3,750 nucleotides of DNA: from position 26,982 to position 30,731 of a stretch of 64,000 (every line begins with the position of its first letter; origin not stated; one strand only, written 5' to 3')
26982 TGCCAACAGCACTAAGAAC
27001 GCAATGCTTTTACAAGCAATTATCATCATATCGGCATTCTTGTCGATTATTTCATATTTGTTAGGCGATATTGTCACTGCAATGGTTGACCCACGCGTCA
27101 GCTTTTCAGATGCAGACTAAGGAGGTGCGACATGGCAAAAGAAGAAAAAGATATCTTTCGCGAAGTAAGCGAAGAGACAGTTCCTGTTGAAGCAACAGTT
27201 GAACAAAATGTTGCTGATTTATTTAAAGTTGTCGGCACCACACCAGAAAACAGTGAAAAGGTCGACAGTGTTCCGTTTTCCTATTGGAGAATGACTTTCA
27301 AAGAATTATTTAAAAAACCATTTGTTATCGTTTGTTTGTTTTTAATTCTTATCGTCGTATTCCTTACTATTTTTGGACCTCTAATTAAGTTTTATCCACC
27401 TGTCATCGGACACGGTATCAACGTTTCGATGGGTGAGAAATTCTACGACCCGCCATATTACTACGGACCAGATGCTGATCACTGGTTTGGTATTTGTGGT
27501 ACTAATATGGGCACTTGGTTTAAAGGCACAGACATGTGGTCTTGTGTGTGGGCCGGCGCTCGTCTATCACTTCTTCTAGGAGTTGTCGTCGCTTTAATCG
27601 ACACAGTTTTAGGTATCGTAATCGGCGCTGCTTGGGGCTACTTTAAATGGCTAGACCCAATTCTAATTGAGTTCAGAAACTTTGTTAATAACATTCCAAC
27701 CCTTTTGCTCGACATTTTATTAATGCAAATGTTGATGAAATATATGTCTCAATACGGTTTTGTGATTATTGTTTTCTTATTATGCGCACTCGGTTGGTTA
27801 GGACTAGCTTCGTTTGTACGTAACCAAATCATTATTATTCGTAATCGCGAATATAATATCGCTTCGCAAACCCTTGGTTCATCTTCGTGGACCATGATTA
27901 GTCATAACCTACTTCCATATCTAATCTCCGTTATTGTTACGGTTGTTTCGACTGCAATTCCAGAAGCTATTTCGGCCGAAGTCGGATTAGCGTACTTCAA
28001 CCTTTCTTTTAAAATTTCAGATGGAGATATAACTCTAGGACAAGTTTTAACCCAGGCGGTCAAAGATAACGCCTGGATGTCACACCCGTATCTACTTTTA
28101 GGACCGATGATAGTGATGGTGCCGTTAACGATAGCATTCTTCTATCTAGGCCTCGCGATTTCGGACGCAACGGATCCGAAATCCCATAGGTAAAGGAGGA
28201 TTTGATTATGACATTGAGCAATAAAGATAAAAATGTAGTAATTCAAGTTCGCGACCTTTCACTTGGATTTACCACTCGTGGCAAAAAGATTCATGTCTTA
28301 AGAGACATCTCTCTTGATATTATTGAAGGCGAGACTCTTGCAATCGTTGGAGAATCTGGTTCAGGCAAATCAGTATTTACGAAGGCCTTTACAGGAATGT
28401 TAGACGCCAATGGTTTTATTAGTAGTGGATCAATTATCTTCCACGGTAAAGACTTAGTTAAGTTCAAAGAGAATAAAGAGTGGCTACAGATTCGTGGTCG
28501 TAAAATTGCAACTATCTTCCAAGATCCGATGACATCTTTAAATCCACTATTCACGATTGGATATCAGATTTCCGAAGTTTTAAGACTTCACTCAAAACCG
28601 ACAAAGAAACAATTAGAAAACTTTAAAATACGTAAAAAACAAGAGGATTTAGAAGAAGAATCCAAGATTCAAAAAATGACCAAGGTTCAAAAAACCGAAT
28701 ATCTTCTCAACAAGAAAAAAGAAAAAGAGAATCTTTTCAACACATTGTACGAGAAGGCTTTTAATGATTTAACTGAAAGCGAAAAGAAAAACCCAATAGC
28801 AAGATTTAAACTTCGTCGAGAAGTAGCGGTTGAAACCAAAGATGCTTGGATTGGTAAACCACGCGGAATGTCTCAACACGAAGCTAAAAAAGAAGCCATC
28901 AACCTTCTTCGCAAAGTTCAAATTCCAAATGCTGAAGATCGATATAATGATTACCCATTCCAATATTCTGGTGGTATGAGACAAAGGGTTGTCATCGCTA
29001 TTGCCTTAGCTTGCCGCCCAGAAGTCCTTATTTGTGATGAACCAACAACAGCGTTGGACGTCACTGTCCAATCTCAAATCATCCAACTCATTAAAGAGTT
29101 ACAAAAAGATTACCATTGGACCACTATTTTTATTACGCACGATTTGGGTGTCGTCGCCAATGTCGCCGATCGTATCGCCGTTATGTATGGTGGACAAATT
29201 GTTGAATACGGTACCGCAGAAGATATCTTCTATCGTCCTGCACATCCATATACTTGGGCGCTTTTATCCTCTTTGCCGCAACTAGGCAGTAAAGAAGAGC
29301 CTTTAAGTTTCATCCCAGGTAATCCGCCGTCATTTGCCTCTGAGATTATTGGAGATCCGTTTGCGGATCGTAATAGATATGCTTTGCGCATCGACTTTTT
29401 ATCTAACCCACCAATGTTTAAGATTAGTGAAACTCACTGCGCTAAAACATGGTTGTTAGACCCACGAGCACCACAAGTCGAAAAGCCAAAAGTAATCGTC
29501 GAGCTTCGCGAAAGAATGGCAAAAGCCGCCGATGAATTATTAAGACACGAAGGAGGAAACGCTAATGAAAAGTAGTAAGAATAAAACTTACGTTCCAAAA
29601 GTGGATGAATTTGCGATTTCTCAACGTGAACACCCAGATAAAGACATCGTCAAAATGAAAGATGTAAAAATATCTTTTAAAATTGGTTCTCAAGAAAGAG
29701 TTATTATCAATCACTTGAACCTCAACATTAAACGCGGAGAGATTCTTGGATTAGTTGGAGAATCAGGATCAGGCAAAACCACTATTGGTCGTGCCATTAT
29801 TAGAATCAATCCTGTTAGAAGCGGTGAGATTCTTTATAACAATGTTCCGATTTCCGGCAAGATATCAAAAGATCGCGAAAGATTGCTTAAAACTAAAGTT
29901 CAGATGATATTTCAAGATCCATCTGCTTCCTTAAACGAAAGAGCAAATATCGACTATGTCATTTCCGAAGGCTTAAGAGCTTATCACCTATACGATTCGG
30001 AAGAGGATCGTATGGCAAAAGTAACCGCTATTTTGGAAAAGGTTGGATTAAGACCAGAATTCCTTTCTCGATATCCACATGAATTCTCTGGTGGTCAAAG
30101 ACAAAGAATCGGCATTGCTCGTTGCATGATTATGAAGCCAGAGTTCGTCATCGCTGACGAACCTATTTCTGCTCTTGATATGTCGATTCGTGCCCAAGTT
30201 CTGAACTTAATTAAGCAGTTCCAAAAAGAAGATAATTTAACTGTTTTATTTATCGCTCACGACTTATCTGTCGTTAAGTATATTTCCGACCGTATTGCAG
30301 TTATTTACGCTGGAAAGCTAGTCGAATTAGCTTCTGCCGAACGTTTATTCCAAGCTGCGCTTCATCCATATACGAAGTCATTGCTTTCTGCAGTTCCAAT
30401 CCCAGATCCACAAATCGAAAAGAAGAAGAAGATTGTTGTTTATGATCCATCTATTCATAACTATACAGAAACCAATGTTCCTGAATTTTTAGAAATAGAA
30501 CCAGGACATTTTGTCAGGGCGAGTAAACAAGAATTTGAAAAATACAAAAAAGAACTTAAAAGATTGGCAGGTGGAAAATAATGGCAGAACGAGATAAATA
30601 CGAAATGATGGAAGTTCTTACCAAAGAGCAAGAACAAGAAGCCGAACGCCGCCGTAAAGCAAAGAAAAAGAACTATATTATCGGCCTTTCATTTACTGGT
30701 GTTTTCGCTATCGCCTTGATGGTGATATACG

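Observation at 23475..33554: opp operon extended by a translationally coupled BspA-type LRR surface protein and a lipoprotein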

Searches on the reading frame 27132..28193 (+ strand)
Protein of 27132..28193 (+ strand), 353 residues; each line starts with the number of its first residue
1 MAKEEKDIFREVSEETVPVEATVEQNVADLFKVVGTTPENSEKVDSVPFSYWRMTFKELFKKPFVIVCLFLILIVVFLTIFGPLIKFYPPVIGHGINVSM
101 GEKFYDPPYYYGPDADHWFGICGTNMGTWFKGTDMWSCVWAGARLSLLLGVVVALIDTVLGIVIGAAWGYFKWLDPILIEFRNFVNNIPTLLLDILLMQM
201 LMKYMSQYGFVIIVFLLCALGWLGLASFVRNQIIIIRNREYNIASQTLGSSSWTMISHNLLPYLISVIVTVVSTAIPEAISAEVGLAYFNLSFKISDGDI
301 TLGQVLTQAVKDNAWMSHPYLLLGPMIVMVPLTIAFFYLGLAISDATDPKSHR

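Call 8: search_protein_families(library=pfam, proteins=[window:27132-28193:+], max_evalue=0.01)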
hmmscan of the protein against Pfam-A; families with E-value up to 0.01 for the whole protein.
window:27132-28193:+ (353 aa): 2 families
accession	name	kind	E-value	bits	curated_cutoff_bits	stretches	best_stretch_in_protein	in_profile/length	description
PF00528.27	BPD_transp_1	-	3.4e-14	53.4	26.4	1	161-350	1-181/184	Binding-protein-dependent transport system inner membrane component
PF12911.12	OppC_N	-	5.7e-08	33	23.9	1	50-90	1-41/53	N-terminal TM domain of oligopeptide transport permease C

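Call 60: search_protein_families(library=ncbifam, proteins=[window:27132-28193:+], max_evalue=0.001)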
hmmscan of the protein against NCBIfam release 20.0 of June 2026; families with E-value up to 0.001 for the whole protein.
window:27132-28193:+ (353 aa): 14 families
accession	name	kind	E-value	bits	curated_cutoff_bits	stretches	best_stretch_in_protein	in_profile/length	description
NF043080.1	MMSYN1_0166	equivalog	1.2e-87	293.8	370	1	29-353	4-307/307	oligopeptide ABC transporter permease OppC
NF045475.1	Opp3C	equivalog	1.5e-42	145.9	450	2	126-351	110-327/328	oligopeptide ABC transporter permease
NF045476.1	Opp4C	equivalog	2.1e-39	135.5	350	1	50-350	1-278/278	oligopeptide ABC transporter permease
NF011662.0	PRK15082.1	equivalog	2.4e-23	83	484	1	51-351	25-300/303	glutathione ABC transporter permease GsiD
NF011935.0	PRK15406.1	equivalog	3.8e-20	72.8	433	1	40-351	14-301/302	oligopeptide ABC transporter permease OppC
NF045474.1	Opp2C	equivalog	6.3e-19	68.5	300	1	126-347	22-235/236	nickel transporter permease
NF011596.0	PRK15021.1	subfamily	9.8e-19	67.6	439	1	126-350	123-338/341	microcin C ABC transporter permease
TIGR02790.1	nickel_nikC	equivalog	1.7e-18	67.2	358.45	1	66-346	2-256/258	nickel ABC transporter permease subunit NikC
NF045473.1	Opp1C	equivalog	2.5e-18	66.4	350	1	61-350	3-266/267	nickel/cobalt ABC transporter permease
NF007738.0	PRK10417.1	equivalog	5.3e-17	62.2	335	1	62-351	8-271/277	nickel ABC transporter permease subunit NikC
NF008160.0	PRK10913.1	equivalog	6.7e-17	61.9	483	1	56-351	22-298/300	dipeptide ABC transporter permease DppC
NF047573.1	opine_perm_CntC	exception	9.6e-16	57.9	440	1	56-350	2-270/271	staphylopine uptake ABC transporter permease subunit CntC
NF007376.0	PRK09881.1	equivalog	1.8e-15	56.7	434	1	53-351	22-293/298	D,D-dipeptide ABC transporter permease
NF011691.0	PRK15111.1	equivalog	1.4e-10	41.2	379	1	50-310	14-256/296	putrescine export ABC transporter permease SapC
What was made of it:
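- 27132..28193 (+): oppC permease (353 aa). OppC_N plus BPD_transp_1 (call 8); NCBIfam MMSYN1_0166 is the best hit (call 60)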

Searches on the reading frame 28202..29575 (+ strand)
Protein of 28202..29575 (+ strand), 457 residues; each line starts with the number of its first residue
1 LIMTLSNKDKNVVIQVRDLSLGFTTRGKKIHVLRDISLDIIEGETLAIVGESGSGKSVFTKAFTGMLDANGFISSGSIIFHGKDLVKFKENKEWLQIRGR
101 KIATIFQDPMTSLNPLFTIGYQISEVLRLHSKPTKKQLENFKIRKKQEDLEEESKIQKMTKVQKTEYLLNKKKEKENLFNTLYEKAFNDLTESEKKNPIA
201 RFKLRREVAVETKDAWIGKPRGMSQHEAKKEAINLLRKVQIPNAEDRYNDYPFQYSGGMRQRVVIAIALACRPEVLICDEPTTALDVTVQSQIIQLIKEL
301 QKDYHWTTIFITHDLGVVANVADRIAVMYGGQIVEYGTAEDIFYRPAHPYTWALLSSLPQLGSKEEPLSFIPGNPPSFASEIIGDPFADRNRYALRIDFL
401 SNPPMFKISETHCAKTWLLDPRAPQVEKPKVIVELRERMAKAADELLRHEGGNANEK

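Call 8: search_protein_families(library=pfam, proteins=[window:28202-29575:+], max_evalue=0.01)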
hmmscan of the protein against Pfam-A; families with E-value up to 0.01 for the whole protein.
window:28202-29575:+ (457 aa): 5 families
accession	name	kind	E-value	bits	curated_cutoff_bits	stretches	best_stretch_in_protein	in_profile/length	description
PF00005.33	ABC_tran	-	2.1e-29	103.3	25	1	33-283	1-137/137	ABC transporter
PF08352.17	oligo_HPY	-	3.9e-13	50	27.1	1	334-394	1-61/65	Oligopeptide/dipeptide transporter, C-terminal region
PF13304.12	AAA_21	-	1.2e-09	39.1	27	1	47-318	3-303/304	AAA domain, putative AbiEii toxin, Type IV TA system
PF02463.25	SMC_N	-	7.8e-06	25.9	40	1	146-327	88-211/220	RecF/RecN/SMC N terminal domain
PF06745.19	ATPase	-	0.0034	17.2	26.6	0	40-64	16-40/231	KaiC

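Call 60: search_protein_families(library=ncbifam, proteins=[window:28208-29575:+], max_evalue=0.001)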
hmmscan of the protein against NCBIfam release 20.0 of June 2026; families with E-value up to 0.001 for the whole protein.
window:28208-29575:+ (455 aa): 187 families (the best 25 are shown)
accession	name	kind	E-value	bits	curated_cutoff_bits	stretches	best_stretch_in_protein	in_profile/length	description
NF043079.1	MMSYN1_0167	equivalog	3.3e-174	580.7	740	3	217-440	335-558/561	oligopeptide ABC transporter ATP-binding protein OppD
NF007010.1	PRK09473.1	subfamily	1.8e-97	325.9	575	2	219-407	117-304/318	oligopeptide ABC transporter ATP-binding protein OppD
NF007613.0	PRK10261.1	equivalog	5.3e-87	292.7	1077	2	219-361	135-277/623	glutathione ABC transporter ATP-binding protein GsiA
NF008246.0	PRK11022.1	equivalog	2.4e-85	286.5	541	2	219-391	120-292/326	dipeptide ABC transporter ATP-binding protein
NF011713.0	PRK15134.1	equivalog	1.1e-79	268.5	834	2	219-358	123-262/529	microcin C ABC transporter ATP-binding protein YejF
TIGR02770.1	nickel_nikD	equivalog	1.5e-71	240.5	318.7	2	221-354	94-227/230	nickel import ATP-binding protein NikD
NF047576.1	opine_ATP_CntF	equivalog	1e-66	224.9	385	2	218-359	115-256/264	staphylopine uptake ABC transporter ATP-binding protein CntF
NF047578.1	opine_ATP_CntD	equivalog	3.7e-66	223.1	380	2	219-360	116-257/266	staphylopine uptake ABC transporter ATP-binding protein CntD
NF011659.0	PRK15079.1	equivalog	8.6e-66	221.9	540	2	220-361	134-273/334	murein tripeptide/oligopeptide ABC transporter ATP binding protein OppF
NF008453.0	PRK11308.1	subfamily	8.9e-64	215.8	408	2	220-393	131-303/334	dipeptide ABC transporter ATP-binding protein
NF043078.1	MMSYN1_0168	equivalog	8.2e-59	199.8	800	2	247-358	488-599/649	oligopeptide ABC transporter ATP-binding protein OppF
NF043071.1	DppF_dipep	equivalog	1.3e-55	189.1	660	2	195-363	108-273/331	dipeptide ABC transporter ATP-binding subunit DppF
NF011674.0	PRK15093.1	equivalog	1.8e-55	188.4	627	2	214-395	119-304/330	putrescine export ABC transporter ATP-binding protein SapD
TIGR02769.1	nickel_nikE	equivalog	3.8e-46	157.7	332.55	2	221-341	121-239/265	nickel import ATP-binding protein NikE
TIGR04521.1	ECF_ATPase_2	equivalog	8.7e-45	152.9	330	2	218-343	112-235/279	energy-coupling factor transporter ATPase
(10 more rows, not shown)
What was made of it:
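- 28208..29575 (+): oppD ATPase (455 aa from the ATG; TTG at 28202 is an alternative start), with an insertion of roughly 85 aa. NCBIfam MMSYN1_0167 is the best hit (call 60).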

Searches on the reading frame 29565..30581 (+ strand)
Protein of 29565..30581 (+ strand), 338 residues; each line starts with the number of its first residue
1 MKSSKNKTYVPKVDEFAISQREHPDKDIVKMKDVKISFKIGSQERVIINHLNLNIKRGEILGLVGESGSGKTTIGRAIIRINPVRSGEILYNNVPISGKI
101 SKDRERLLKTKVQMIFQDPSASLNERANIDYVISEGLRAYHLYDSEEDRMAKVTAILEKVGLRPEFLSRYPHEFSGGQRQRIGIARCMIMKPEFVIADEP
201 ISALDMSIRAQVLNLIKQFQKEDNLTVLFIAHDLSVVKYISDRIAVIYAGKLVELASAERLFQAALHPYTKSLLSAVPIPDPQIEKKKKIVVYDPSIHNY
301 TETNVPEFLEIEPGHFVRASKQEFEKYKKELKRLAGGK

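Call 8: search_protein_families(library=pfam, proteins=[window:29565-30581:+], max_evalue=0.01)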
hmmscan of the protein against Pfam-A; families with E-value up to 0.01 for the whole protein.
window:29565-30581:+ (338 aa): 6 families
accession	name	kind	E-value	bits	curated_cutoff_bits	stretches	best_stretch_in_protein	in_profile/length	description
PF00005.33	ABC_tran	-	8e-30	104.7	25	1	49-201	2-136/137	ABC transporter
PF02463.25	SMC_N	-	3.1e-09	37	40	1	60-245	26-210/220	RecF/RecN/SMC N terminal domain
PF08352.17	oligo_HPY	-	3.6e-08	34.1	27.1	1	253-292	1-40/65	Oligopeptide/dipeptide transporter, C-terminal region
PF13401.12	AAA_22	-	0.002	18.9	27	0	59-111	6-33/130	AAA domain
PF13166.12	AAA_13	-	0.0035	16.5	36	0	189-244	524-581/713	AAA domain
PF13304.12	AAA_21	-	0.0048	17.4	27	0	61-78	2-19/304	AAA domain, putative AbiEii toxin, Type IV TA system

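Call 11: find_related_loci(query=window:29565-30581:+, collection=genome_contigs, flank=10000)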
Query window:29565-30581:+ (338 aa) in genome_contigs; peptide patterns used: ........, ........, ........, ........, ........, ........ (x = any residue, [..] = any of these).
599 stretches matched a pattern (row limit reached: there are more); 539 encode a relative of the query (tblastn E <= 1e-3); the best 80 are kept; 80 distinct loci.
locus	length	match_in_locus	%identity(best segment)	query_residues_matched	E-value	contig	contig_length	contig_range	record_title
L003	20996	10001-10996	81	7-338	0e+0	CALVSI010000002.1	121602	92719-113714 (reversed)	MAG: uncultured Bacilli bacterium isolate BRZ_SM__bin58 genome assembly, contig: BRZ_SM__NODE_118_length_121602_cov_11.8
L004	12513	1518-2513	81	5-336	5e-180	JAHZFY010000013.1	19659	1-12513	MAG: bacterium isolate HRGM_Genome_2996 HRGM_Genome_2996_13, whole genome shotgun sequence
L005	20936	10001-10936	78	28-338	1e-162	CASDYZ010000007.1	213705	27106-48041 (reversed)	uncultured bacterium isolate CO.B40.metabat-bins.178 genome assembly, contig: CO.B40.metabat-bins.178.fa_k141_7778388, w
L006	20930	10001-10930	77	25-334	1e-161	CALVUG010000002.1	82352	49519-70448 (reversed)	MAG: uncultured Bacilli bacterium isolate BRZ_QL__bin68 genome assembly, contig: BRZ_QL__NODE_165_length_82352_cov_14.43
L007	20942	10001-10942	69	25-338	1e-148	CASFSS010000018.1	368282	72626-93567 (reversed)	uncultured bacterium isolate SI.B16.metabat-bins.179 genome assembly, contig: SI.B16.metabat-bins.179.fa_k141_458828, wh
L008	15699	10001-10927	69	25-333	1e-146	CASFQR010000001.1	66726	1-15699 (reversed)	uncultured bacterium isolate T20_L4_324324_idba_bin.108 genome assembly, contig: T20_L4_324324_idba_bin.108.fa_scaffold_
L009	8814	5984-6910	68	28-338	2e-146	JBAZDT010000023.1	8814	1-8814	MAG: Bacilli bacterium isolate SO_2017_LW3_106 NODE_25870_length_8814_cov_1.152757_LW162_2017, whole genome shotgun sequ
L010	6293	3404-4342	71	28-338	9e-147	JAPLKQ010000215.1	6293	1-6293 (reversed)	MAG: Bacillota bacterium isolate LacPavin_0818_WC55_MAG_47_6 LacPavin_0818_WC55_scaffold_998443, whole genome shotgun se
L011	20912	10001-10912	69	25-328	7e-146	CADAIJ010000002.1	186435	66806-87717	MAG: uncultured Erysipelotrichaceae bacterium isolate RUG13318 genome assembly, contig: RUG13318_asm_2, whole genome sho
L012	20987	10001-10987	65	7-338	3e-144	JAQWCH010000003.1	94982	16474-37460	MAG: Bacilli bacterium isolate STF2_239 NODE_325_length_94982_cov_20.035159_Sandtown_F2, whole genome shotgun sequence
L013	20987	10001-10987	65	7-338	2e-143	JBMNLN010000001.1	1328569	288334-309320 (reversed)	MAG: Bacilli bacterium isolate SBF912LR0HQ0038 contig_47007, whole genome shotgun sequence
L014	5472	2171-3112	68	22-337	9e-145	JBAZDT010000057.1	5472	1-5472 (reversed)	MAG: Bacilli bacterium isolate SO_2017_LW3_106 NODE_54625_length_5472_cov_1.048457_LW162_2017, whole genome shotgun sequ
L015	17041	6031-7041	66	3-338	8e-143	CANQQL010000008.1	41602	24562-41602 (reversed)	MAG: uncultured Bacilli bacterium isolate Lapin-011__bin74 genome assembly, contig: Lapin-011__NODE_826_length_41602_cov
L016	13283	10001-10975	64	14-338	5e-142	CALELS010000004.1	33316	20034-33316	MAG TPA_asm: uncultured Bacillales bacterium isolate ERR833052_bin.36_CONCOCT_v1.1_MAG genome assembly, contig: ERZ80949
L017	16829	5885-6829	69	26-338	1e-141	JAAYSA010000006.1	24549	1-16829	MAG: Erysipelotrichaceae bacterium isolate AS23ysBPME_272 14164_AS23, whole genome shotgun sequence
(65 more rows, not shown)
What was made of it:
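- Habitats: record titles include a lake water column and an anaerobic digester (call 11). Some clade members appear to come from non-host habitats, judging from record titles (call 11).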

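Call 60: search_protein_families(library=ncbifam, proteins=[window:29565-30581:+], max_evalue=0.001)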
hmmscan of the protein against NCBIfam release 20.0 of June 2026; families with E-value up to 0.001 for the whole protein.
window:29565-30581:+ (338 aa): 188 families (the best 25 are shown)
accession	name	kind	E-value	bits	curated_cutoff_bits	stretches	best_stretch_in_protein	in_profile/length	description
NF043078.1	MMSYN1_0168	equivalog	2.2e-125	419.8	800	3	153-328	473-649/649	oligopeptide ABC transporter ATP-binding protein OppF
NF011659.0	PRK15079.1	equivalog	2.8e-92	309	540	1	30-294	13-285/334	murein tripeptide/oligopeptide ABC transporter ATP binding protein OppF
NF008453.0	PRK11308.1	subfamily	5.1e-80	269.2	408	1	27-288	17-276/334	dipeptide ABC transporter ATP-binding protein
NF007613.0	PRK10261.1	equivalog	2.9e-78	263.8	1077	1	47-324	339-618/623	glutathione ABC transporter ATP-binding protein GsiA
NF011713.0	PRK15134.1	equivalog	9.8e-69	232.3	834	1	41-275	295-527/529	microcin C ABC transporter ATP-binding protein YejF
NF043071.1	DppF_dipep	equivalog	1.3e-68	231.9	660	1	27-287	18-276/331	dipeptide ABC transporter ATP-binding subunit DppF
TIGR02769.1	nickel_nikE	equivalog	3.1e-60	203.9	332.55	1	38-283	17-259/265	nickel import ATP-binding protein NikE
NF043079.1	MMSYN1_0167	equivalog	1.4e-57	195.7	740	2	102-278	298-475/561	oligopeptide ABC transporter ATP-binding protein OppD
NF007739.0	PRK10419.1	subfamily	4.1e-55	187.2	354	1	36-283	16-260/268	nickel ABC transporter ATP-binding protein NikE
NF007010.1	PRK09473.1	subfamily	8.5e-55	185.7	575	1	29-295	2-272/318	oligopeptide ABC transporter ATP-binding protein OppD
TIGR02770.1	nickel_nikD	equivalog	2e-53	181.1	318.7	1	48-276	2-228/230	nickel import ATP-binding protein NikD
NF008246.0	PRK11022.1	equivalog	1.5e-51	175.4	541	1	42-278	17-258/326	dipeptide ABC transporter ATP-binding protein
NF047576.1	opine_ATP_CntF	equivalog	4.7e-51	173.5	385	1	42-276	14-252/264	staphylopine uptake ABC transporter ATP-binding protein CntF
NF047578.1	opine_ATP_CntD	equivalog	8.7e-51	172.7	380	1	41-276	13-252/266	staphylopine uptake ABC transporter ATP-binding protein CntD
NF011692.0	PRK15112.1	equivalog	6e-48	163.8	452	1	48-275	30-252/269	putrescine export ABC transporter ATP-binding protein SapF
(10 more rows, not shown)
